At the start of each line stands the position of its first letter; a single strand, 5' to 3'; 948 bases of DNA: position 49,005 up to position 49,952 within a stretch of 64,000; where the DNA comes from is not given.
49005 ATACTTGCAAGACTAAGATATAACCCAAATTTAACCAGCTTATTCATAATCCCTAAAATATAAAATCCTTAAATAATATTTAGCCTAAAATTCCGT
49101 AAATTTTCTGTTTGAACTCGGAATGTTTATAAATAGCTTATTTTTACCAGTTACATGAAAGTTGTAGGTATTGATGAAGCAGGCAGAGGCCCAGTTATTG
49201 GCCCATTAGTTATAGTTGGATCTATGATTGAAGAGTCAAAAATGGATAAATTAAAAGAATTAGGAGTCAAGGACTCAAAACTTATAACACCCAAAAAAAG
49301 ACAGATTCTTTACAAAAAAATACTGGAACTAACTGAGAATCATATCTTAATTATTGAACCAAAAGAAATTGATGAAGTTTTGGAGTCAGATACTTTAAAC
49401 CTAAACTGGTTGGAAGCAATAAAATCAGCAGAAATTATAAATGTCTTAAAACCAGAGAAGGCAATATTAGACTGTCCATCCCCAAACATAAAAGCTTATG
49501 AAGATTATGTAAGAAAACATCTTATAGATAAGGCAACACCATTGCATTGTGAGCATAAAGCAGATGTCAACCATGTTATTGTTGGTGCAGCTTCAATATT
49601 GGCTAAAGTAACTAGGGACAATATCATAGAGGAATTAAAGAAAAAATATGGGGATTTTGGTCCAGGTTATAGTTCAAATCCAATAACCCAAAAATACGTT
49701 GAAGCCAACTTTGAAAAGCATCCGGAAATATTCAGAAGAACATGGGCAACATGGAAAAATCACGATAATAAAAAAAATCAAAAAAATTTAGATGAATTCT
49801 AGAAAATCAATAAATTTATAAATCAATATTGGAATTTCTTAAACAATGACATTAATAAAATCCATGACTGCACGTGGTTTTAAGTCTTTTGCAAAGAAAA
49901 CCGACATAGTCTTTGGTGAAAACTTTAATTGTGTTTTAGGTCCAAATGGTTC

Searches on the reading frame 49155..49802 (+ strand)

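Call 72: search_protein_families(library=pfam, proteins=[window:49155-49802:+], max_evalue=0.0001)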
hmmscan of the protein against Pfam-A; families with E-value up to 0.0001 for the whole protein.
window:49155-49802:+ (215 aa): 1 family
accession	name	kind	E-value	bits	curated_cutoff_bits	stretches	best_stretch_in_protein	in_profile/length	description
PF01351.25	RNase_HII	-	1.4e-40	139.8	25.8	1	4-199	1-198/199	Ribonuclease HII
